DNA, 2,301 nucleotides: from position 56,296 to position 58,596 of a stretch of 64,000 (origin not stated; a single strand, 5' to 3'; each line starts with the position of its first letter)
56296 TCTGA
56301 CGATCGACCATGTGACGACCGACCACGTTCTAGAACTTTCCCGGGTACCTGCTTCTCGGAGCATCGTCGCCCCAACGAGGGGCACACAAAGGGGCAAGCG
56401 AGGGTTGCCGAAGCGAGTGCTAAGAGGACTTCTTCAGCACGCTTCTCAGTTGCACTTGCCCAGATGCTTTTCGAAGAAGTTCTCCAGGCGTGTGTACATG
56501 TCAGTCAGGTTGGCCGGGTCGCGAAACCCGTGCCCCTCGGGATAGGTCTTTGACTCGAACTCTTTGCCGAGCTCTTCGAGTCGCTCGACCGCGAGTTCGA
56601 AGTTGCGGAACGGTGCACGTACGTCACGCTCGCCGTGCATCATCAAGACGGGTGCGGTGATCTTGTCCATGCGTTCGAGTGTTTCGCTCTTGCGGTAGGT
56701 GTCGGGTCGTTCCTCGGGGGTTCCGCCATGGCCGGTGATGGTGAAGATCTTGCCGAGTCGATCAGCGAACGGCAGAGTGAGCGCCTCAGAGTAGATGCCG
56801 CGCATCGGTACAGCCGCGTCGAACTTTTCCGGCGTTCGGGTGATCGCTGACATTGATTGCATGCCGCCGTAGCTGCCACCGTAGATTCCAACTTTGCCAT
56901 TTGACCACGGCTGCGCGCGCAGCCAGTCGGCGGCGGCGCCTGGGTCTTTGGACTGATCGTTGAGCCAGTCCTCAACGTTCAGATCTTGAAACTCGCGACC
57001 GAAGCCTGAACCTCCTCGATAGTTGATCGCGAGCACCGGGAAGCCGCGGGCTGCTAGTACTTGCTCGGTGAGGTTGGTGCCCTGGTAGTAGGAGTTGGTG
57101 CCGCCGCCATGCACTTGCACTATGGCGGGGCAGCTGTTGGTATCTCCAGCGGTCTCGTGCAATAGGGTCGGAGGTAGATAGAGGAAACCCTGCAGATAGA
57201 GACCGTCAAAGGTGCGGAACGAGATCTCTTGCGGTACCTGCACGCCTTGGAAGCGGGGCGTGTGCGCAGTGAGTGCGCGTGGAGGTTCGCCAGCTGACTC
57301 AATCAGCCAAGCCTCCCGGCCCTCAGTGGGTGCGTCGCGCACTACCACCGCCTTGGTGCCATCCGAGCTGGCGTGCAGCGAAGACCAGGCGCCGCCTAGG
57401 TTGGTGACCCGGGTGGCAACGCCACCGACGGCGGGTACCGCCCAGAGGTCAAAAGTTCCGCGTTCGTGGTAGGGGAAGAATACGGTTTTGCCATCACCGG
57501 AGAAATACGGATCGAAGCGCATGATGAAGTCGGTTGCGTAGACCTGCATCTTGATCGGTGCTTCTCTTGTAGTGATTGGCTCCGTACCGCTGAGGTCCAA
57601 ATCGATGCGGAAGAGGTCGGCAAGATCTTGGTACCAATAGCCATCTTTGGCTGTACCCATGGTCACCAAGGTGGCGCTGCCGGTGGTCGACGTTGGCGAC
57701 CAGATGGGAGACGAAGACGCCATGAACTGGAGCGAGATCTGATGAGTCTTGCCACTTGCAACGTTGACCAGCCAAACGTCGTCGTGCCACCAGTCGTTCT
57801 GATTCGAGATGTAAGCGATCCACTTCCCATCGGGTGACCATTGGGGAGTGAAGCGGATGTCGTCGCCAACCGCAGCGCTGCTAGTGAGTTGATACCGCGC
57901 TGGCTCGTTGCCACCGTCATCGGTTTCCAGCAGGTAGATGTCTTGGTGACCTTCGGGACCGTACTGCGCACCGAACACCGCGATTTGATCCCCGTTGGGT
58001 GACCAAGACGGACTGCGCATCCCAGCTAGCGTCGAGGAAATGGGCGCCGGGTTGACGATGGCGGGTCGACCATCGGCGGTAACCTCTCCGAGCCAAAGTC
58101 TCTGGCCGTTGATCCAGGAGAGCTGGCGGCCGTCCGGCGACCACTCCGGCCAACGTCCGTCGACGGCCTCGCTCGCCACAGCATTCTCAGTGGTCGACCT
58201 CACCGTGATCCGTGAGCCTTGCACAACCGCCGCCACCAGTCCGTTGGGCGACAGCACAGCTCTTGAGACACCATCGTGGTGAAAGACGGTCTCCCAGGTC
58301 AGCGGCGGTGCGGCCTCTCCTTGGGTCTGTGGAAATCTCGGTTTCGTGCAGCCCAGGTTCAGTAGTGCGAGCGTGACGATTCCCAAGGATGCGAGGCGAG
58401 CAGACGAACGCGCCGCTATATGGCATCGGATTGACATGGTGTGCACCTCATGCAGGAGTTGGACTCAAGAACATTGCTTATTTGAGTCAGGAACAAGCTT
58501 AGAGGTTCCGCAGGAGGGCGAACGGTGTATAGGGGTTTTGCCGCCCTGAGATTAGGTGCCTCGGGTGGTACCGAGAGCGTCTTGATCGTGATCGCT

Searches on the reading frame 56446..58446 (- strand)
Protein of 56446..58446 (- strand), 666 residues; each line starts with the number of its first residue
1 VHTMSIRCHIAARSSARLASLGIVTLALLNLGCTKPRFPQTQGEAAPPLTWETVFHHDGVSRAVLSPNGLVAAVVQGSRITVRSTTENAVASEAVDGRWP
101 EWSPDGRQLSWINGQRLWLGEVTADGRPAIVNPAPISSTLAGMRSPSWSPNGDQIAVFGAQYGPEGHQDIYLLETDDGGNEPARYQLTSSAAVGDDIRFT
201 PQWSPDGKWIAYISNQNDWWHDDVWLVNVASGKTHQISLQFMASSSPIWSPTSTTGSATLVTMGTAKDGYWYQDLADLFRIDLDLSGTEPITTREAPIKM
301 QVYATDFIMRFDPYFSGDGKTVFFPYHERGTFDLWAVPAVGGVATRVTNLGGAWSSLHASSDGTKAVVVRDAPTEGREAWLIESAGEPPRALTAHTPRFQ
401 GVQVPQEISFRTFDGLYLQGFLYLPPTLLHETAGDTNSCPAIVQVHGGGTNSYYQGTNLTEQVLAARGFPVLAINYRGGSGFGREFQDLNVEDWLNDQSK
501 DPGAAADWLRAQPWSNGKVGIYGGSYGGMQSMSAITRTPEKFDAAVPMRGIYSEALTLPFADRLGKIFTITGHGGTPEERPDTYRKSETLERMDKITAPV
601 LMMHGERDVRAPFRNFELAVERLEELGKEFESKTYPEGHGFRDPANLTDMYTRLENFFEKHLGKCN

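Call 12: search_protein_families(library=pfam, proteins=[window:56446-58446:-])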
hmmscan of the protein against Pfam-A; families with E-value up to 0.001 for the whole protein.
window:56446-58446:- (666 aa): 8 families
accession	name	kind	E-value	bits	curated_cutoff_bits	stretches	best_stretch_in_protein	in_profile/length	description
PF00326.27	Peptidase_S9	-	1.9e-36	126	22.6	1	460-664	6-212/213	Prolyl oligopeptidase family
PF02129.25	Peptidase_S15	-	1.7e-16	61.1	23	1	436-553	16-131/262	X-Pro dipeptidyl-peptidase (S15 family)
PF01738.24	DLH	-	2.7e-09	37.4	21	1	440-645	14-192/217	Dienelactone hydrolase family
PF12146.15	Hydrolase_4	-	3.2e-08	33.6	27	1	441-546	6-105/239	Serine aminopeptidase, S33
PF07676.18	PD40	-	5.6e-07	29.8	20.9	1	201-217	14-30/38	WD40-like Beta Propeller Repeat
PF00930.27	DPPIV_N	-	6.7e-07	28.8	22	0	195-238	42-79/354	Dipeptidyl peptidase IV (DPP IV) N-terminal region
PF20434.5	BD-FAE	-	2.5e-06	27.6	26.8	0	434-546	8-119/215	BD-FAE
PF00561.26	Abhydrolase_1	-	0.00018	21.7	25.8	1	440-548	1-100/245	alpha/beta hydrolase fold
